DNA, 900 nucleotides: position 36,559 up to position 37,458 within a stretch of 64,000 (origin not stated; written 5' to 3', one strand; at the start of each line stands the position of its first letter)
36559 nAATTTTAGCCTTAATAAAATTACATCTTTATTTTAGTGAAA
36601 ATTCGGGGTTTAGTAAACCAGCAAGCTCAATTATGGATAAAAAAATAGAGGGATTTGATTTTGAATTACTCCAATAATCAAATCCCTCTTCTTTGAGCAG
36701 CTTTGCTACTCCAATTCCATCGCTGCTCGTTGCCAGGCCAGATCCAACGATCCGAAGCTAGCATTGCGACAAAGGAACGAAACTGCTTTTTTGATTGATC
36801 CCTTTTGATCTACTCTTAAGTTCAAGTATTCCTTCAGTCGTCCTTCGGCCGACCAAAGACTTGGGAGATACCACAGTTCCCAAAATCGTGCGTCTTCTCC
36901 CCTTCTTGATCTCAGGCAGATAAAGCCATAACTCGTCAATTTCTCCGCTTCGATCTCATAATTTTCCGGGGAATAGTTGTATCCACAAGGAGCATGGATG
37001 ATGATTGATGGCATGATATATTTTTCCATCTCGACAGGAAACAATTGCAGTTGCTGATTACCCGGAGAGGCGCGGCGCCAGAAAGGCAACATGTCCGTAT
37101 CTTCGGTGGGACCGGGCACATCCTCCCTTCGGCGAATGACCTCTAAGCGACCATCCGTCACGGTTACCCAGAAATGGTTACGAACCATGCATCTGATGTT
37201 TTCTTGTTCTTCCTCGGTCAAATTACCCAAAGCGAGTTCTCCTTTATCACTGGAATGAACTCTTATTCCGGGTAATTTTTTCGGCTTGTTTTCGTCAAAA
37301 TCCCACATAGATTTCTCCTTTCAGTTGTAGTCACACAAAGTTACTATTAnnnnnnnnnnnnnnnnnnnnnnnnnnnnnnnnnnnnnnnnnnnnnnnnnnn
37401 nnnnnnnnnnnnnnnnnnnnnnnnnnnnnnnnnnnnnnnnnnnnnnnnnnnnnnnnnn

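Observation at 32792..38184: Two paralogous two-gene operons sharing a duplicated promoter/leader but carrying different enzymes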

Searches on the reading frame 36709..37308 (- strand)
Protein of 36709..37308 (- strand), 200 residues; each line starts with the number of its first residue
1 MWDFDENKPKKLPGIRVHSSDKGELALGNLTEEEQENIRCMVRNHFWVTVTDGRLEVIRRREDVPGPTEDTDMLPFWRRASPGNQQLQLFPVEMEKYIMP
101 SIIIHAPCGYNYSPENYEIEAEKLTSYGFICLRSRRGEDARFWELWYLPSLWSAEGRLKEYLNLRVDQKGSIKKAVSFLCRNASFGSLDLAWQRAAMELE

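Call 10: search_protein_families(library=pfam, proteins=[window:36709-37308:-], max_evalue=0.1)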
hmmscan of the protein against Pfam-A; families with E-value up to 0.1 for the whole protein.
window:36709-37308:- (200 aa): 0 families

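Call 11: search_protein_families(library=ncbifam, proteins=[window:36709-37308:-], max_evalue=0.1)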
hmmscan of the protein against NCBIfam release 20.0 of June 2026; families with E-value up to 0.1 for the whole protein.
window:36709-37308:- (200 aa): 0 families

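Call 13: find_homologous_proteins(query=window:36709-37308:-)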
Query window:36709-37308:- (200 aa): 20 proteins with E <= 0.001 among 76 candidates.
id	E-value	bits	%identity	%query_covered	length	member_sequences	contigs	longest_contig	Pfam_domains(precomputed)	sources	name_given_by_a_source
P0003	3.7e-135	466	100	100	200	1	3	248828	-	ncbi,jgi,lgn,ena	ncbi:MAG: hypothetical protein WC848_05200 [Parcubacteria group bacterium]|jgi:hypothetical protein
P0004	2.0e-101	356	77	100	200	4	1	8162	-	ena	-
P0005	1.3e-87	311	71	100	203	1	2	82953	-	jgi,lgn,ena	jgi:hypothetical protein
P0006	2.2e-72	261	56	100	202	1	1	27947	-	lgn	-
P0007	4.2e-65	237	57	98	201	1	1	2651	-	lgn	-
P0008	4.7e-62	227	55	99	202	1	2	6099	-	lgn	-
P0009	9.6e-62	226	52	98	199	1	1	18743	-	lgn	-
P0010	1.7e-61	225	61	80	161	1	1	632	-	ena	-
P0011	1.7e-59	219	53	91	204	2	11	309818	-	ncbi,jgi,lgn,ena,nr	ncbi:MAG TPA: hypothetical protein DDY52_01000 [Candidatus Moranbacteria bacterium]|nr:MAG: hypothet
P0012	8.8e-58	213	53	95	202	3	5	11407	-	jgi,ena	-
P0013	1.6e-57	213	53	100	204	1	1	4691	-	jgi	-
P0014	8.9e-56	207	54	98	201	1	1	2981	-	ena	-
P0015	7.4e-53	197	49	94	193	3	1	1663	-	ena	-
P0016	5.0e-43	165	44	94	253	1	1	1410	-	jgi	-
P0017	2.5e-41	160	41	99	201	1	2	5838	-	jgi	jgi:hypothetical protein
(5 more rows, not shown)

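Call 14: find_encoding_contigs(protein=P0011, flank=6000, max_places=3)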
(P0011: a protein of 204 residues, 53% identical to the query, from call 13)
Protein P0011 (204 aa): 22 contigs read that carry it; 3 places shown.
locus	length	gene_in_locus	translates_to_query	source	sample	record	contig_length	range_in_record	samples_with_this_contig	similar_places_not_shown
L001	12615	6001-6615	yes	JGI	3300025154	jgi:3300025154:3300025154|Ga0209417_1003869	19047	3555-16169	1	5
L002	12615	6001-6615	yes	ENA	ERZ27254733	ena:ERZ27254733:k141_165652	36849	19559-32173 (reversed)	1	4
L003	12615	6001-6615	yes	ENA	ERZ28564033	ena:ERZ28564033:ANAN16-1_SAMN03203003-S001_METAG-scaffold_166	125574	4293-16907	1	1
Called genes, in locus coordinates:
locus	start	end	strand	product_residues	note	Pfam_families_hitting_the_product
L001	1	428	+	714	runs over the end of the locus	PF22548:AEP-TOTE, PF04851:ResIII, PF00270:DEAD, PF00271:Helicase_C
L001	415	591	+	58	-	-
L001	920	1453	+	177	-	-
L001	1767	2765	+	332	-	PF01841:Transglut_core (weak)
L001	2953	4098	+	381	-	PF00656:Peptidase_C14 (weak)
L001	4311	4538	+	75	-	PF17253:DUF5320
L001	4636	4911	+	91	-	PF02001:DUF134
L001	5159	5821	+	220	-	PF02586:SRAP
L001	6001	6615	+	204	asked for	-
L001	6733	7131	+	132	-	PF07883:Cupin_2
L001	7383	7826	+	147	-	PF03713:DUF305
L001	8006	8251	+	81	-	-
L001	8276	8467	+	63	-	-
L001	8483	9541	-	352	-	PF13091:PLDc_2, PF00614:PLDc (weak), PF11495:TrmB_EBD_N (weak), PF13091:PLDc_2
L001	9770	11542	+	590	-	PF00999:Na_H_Exchanger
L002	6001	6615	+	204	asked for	-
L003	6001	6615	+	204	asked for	-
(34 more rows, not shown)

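Call 15: find_encoding_contigs(protein=P0005, flank=6000, max_places=2)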
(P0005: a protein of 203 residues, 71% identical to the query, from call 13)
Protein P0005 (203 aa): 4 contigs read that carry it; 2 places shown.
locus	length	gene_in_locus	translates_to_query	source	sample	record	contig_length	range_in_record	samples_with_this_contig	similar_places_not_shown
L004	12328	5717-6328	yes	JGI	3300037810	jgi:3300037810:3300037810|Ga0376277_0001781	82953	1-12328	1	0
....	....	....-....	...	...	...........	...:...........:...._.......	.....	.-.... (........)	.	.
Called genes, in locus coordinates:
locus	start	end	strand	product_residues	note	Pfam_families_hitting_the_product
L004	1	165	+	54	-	?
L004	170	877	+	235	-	-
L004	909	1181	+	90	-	PF00166:Cpn10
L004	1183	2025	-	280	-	PF00581:Rhodanese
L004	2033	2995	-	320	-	PF00551:Formyl_trans_N, PF02911:Formyl_trans_C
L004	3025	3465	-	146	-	PF01327:Pep_deformylase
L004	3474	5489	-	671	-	PF17764:PriA_3primeBD, PF00270:DEAD, PF04851:ResIII, PF00271:Helicase_C, PF18074:PriA_C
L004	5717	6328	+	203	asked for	-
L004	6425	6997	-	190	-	PF14528:LAGLIDADG_3 (faint)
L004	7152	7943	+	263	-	PF00142:Fer4_NifH (faint), PF01656:CbiA, PF02374:ArsA_ATPase, PF06564:CBP_BcsQ (weak), PF09140:MipZ, PF10609:ParA, PF13614:AAA_31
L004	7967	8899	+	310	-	PF02195:ParB_N, PF17762:HTH_ParB, PF23552:ParB_C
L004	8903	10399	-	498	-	PF13328:HD_4, PF01966:HD, PF04607:RelA_SpoT, PF02824:TGS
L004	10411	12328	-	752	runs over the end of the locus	PF01751:Toprim, PF01131:Topoisom_bac, PF01396:Zn_ribbon_Top1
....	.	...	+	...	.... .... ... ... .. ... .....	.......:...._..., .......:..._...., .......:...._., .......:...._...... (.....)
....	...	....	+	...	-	-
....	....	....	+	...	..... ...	-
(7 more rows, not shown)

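Call 16: find_encoding_contigs(protein=P0006, flank=6000, max_places=2)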
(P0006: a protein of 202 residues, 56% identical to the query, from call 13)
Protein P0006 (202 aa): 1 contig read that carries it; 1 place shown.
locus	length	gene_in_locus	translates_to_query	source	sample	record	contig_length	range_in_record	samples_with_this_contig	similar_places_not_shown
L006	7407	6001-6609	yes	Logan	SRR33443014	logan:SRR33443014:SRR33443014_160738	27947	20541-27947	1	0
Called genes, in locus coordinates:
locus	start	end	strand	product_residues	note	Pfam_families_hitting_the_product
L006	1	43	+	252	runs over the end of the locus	PF12705:PDDEXK_1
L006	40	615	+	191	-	PF24644:DUF7638, PF24645:DUF7639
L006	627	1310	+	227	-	-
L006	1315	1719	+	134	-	-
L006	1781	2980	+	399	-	PF01966:HD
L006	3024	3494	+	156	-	PF01661:Macro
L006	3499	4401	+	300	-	PF01580:FtsK_SpoIIIE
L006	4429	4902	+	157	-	PF01878:EVE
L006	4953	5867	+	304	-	PF02899:Phage_int_SAM_1 (weak), PF00589:Phage_integrase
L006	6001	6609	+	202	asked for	-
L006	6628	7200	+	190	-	-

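Call 31: predict_structure(alignment_id=A2)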
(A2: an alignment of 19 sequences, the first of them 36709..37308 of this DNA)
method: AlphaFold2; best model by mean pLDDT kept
length: 200 residues; sequences in the alignment: 19
mean_pLDDT: 70.9   pTM: 0.47
mean pLDDT of the five models: 70.9, 70.6, 69.2, 67.2, 66.1
residues with pLDDT >= 90: 31; 70-90: 92; 50-70: 35; < 50: 42
segments of 3 or more residues with pLDDT < 50: 1-4, 64-68, 73-82, 84-97, 194-200
pLDDT, mean of each block of 10 residues (from residue 1): 49 77 83 83 77 76 50 46 40 48 81 83 93 64 79 91 73 91 87 46
secondary structure, 60 per line:
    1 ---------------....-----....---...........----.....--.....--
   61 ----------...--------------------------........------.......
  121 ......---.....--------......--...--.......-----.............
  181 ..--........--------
elements in order: E16-19 E25-28 H32-42 E47-51 E54-58 E100-107 H114-126 E130-134 E143-148 H156-162 H168-182 E185-192

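Call 42: fold_search(model_id=the predicted structure, library=pdb)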
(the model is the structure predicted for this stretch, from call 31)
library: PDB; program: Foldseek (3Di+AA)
matches with E <= 10: 1071; with E <= 0.001: 0
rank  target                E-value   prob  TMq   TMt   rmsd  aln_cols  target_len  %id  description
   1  4dn9_B                1.7e-02  0.84  0.24  0.40   7.0       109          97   13  CRYSTAL STRUCTURE OF putative Antibiotic biosynthesis monooxygenase from Chloroflexus aurantiacus J-10-fl (released 2012-02-22)
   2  1q53_MODEL_1_A        2.2e-02  0.87  0.28  0.43   7.3       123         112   13  SOLUTION STRUCTURE OF HYPOTHETICAL ARABIDOPSIS THALIANA PROTEIN AT3G17210. CENTER FOR EUKARYOTIC STRUCTURAL GE (released 2003-08-19)
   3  4dn9_A                2.3e-02  0.82  0.24  0.41   7.2       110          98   13  CRYSTAL STRUCTURE OF putative Antibiotic biosynthesis monooxygenase from Chloroflexus aurantiacus J-10-fl (released 2012-02-22)
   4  4czd_B                2.8e-02  0.89  0.27  0.32  11.1       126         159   11  Sirohaem decarboxylase AhbA/B - an enzyme with structural homology to the Lrp/AsnC transcription factor family that is (released 2014-06-11)
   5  9f8y_D                4.1e-02  0.44  0.15  0.22  10.8        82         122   18  Crystal structure of a designed three-motif Respiratory Syncytial Virus immunogen (released 2025-05-21)
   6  9f8y_C                4.1e-02  0.44  0.15  0.22  10.8        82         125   18  Crystal structure of a designed three-motif Respiratory Syncytial Virus immunogen (released 2025-05-21)
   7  3ab4_C                5.3e-02  0.69  0.21  0.13   6.0        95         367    7  Crystal structure of feedback inhibition resistant mutant of aspartate kinase from Corynebacterium glutamicum in compl (released 2010-06-23)
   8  2dcl_A                5.6e-02  0.87  0.28  0.48   6.3       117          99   15  Structure of PH1503 protein from Pyrococcus Horikoshii OT3 (released 2006-07-08)
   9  3ab4_A                5.6e-02  0.66  0.22  0.14   6.0        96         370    7  Crystal structure of feedback inhibition resistant mutant of aspartate kinase from Corynebacterium glutamicum in compl (released 2010-06-23)
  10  2lxf_MODEL_1_A        6.0e-02  0.30  0.20  0.27  18.4       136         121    9  Solution NMR structure of a potential acylphosphatase from Giardia lamblia, Seattle Structural Genomics Center (released 2012-09-12)
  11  7p7q_g                6.4e-02  0.80  0.26  0.46   6.8       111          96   11  E. faecalis 70S ribosome bound by PoxtA-EQ2, high-resolution combined volume (released 2022-02-23)
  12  9f8y_B                6.8e-02  0.23  0.14  0.18  10.9        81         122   18  Crystal structure of a designed three-motif Respiratory Syncytial Virus immunogen (released 2025-05-21)
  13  1vqs_A                7.2e-02  0.25  0.21  0.30   7.7       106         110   16  Crystal structure of a nipsnap family protein with unknown function (atu4242) from agrobacterium tumefaciens str. c58  (released 2005-01-11)
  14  6f7j_B                8.7e-02  0.25  0.19  0.13  11.0       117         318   12  Crystal structure of Human ARS2 residues 171-270 + 408-763 (released 2018-05-09)
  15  2dng_MODEL_1_A        9.3e-02  0.44  0.23  0.37  12.9       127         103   15  Solution structure of RNA binding domain in Eukaryotic translation initiation factor 4H (released 2006-10-26)
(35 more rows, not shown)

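Call 57: search_protein_families(library=padloc, proteins=[window:36709-37308:-], max_evalue=0.01)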
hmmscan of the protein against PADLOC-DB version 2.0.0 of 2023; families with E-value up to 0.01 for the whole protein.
window:36709-37308:- (200 aa): 0 families

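Call 63: search_protein_families(library=padloc, alignment_id=A2, max_evalue=1)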
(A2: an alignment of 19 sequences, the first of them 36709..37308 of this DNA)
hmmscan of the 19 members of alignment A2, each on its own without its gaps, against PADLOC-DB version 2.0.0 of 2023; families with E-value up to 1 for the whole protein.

A. member 1, window:36709-37308:- (200 aa): 0 families

B. families by the number of members that match (of 19 scanned): 0 families

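Call 82: find_related_loci(query=A2, collection=viral_contigs, flank=5000)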
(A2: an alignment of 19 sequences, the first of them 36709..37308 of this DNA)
Query A2 (200 aa) in viral_contigs; peptide patterns used: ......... (x = any residue, [..] = any of these).
30 stretches matched a pattern; 9 encode a relative of the query (tblastn E <= 1e-3); 9 distinct loci.
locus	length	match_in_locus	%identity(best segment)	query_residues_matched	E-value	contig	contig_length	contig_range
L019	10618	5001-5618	45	4-200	2e-50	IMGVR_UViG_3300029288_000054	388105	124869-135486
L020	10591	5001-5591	42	11-200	5e-43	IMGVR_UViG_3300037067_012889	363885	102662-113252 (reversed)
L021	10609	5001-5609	43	10-200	2e-41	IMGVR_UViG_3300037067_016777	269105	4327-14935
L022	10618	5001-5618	37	3-200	4e-38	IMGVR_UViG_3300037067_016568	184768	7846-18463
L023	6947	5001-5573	38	16-200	3e-37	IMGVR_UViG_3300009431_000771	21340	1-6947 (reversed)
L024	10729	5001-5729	35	14-197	4e-37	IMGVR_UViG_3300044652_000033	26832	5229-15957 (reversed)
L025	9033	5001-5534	35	31-200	2e-26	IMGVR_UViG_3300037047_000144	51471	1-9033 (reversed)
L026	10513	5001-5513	32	31-197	1e-20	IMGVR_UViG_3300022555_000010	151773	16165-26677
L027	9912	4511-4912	32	31-159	7e-13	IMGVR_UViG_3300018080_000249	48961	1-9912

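Call 85: search_protein_families(library=phrogs, proteins=[window:36709-37308:-, L019:5001-5618:+, L023:4989-5573:+, L026:4944-5525:+], max_evalue=0.01)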
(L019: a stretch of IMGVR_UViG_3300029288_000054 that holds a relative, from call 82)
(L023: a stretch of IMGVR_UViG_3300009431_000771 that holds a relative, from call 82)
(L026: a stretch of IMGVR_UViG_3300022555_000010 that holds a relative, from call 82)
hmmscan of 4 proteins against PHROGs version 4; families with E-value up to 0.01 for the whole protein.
window:36709-37308:- (200 aa): 0 families

L019:5001-5618:+ (206 aa): 0 families

L023:4989-5573:+ (195 aa): 0 families

L026:4944-5525:+ (194 aa): 0 families

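Call 93: fold_search(model_id=the predicted structure, library=viral)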
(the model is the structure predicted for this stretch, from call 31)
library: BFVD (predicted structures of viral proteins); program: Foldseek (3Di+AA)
matches with E <= 10: 646; with E <= 0.001: 0
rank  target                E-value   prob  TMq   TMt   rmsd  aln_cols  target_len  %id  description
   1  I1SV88                5.9e-03  0.23  0.15  0.12  20.2       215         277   13  Phosphoprotein [Vesiculovirus perinet]
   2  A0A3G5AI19            3.8e-02  0.90  0.25  0.49   5.6        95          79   15  Uncharacterized protein [Sylvanvirus sp.]
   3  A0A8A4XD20            4.6e-02  0.33  0.22  0.22  21.3       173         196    9  Uncharacterized protein [Grus japonensis Chaphamaparvovirus]
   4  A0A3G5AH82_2          4.9e-02  0.15  0.20  0.06  26.5       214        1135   10  DNA-directed RNA polymerase subunit [Sylvanvirus sp.]
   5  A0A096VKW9            6.0e-02  0.54  0.23  0.39   6.9       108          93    6  Uncharacterized protein [Synechococcus phage S-CBP2]
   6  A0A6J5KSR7            6.3e-02  0.35  0.21  0.25  21.1       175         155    9  Uncharacterized protein [uncultured Caudovirales phage]
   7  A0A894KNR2            6.7e-02  0.25  0.26  0.18  17.0       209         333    9  PI329L [African swine fever virus]
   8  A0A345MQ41            7.2e-02  0.21  0.17  0.17  18.5       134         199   12  (no name in the UniProt tables at hand)
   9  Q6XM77                7.6e-02  0.77  0.26  0.33   5.7       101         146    9  FirrV-1-A10 [Feldmannia irregularis virus a]
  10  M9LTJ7                8.1e-02  0.15  0.17  0.15  24.4       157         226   14  (no name in the UniProt tables at hand)
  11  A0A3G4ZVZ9            8.1e-02  0.14  0.16  0.10  19.3       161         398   13  Uncharacterized protein [Edafosvirus sp.]
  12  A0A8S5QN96            8.7e-02  0.13  0.20  0.19  18.3       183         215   10  Uncharacterized protein [Caudovirales sp. ctSH72]
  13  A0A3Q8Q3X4            9.2e-02  0.47  0.24  0.34   6.4       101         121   11  Uncharacterized protein [Sulfolobales Beppu rod-shaped virus 1]
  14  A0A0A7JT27            9.2e-02  0.20  0.20  0.21  19.5       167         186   16  Uncharacterized protein [Psittacine adenovirus 3]
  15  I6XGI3                1.0e-01  0.47  0.24  0.40   6.2       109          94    8  Uncharacterized protein [Aeromonas phage CC2]
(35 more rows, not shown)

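Call 98: find_encoding_contigs(protein=P0009, flank=4000, max_places=2)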
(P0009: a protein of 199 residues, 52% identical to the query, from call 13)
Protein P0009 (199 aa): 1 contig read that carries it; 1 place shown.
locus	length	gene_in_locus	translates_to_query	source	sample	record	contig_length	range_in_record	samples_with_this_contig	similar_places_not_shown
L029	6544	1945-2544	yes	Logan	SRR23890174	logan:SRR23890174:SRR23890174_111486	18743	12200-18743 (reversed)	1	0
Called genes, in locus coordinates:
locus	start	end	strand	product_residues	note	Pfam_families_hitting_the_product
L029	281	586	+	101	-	-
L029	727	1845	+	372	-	-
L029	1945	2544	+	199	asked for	-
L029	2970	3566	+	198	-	-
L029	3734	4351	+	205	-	-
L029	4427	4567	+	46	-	-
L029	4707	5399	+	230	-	-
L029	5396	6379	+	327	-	-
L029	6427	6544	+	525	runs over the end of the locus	PF16927:HisKA_7TM, PF00512:HisKA, PF02518:HATPase_c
